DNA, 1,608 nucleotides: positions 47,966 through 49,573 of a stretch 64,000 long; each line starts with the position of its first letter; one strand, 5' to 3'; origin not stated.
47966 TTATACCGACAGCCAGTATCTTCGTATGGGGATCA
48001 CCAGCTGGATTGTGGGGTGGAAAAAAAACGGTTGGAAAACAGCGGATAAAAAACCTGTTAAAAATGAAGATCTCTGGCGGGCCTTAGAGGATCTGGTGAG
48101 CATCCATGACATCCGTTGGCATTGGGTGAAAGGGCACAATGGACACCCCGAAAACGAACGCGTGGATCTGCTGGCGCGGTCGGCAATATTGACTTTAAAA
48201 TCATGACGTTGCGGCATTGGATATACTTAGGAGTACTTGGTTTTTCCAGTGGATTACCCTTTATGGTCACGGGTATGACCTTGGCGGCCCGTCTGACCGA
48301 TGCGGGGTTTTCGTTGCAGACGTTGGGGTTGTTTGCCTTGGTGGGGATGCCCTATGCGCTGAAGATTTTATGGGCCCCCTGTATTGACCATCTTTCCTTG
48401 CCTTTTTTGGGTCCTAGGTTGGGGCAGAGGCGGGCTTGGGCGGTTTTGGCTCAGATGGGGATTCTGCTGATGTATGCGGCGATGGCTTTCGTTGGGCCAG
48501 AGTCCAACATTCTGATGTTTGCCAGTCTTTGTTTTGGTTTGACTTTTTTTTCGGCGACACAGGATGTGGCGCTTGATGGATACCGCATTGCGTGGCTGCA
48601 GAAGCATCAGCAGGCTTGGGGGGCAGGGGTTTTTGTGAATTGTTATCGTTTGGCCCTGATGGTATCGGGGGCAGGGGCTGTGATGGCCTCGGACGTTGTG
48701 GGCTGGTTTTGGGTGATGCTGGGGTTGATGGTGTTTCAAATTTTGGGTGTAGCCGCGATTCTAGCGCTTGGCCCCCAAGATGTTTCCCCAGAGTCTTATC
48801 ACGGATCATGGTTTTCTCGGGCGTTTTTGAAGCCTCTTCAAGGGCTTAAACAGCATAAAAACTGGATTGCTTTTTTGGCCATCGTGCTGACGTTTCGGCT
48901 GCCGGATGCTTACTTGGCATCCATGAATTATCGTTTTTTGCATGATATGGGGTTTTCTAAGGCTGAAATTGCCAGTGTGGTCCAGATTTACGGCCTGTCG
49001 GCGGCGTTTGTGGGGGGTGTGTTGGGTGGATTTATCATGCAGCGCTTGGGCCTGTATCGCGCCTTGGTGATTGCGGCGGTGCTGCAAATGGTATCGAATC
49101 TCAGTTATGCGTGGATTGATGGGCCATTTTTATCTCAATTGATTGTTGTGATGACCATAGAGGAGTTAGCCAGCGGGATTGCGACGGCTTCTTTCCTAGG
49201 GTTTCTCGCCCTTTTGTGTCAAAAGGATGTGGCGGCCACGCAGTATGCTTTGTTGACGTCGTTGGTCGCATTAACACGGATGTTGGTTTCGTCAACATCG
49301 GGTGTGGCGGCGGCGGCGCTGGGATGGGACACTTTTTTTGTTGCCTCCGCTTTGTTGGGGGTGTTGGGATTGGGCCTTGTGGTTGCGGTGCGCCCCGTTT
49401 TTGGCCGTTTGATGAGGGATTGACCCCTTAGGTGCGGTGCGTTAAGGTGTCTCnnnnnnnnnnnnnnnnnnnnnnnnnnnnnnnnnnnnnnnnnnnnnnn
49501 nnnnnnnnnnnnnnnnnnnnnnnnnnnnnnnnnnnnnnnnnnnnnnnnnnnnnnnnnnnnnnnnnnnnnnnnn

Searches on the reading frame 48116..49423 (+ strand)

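Call 91: search_protein_families(library=pfam, proteins=[window:48116-49423:+], max_evalue=0.00001)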
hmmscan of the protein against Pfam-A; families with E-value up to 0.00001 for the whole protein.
window:48116-49423:+ (435 aa): 2 families
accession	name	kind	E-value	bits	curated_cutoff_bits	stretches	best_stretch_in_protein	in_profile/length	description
PF07690.21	MFS_1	-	2.8e-16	59.8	33.4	2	40-390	3-345/347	Major Facilitator Superfamily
PF13000.13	Acatn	-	1.2e-10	41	23.7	1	46-168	22-154/546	Acetyl-coenzyme A transporter 1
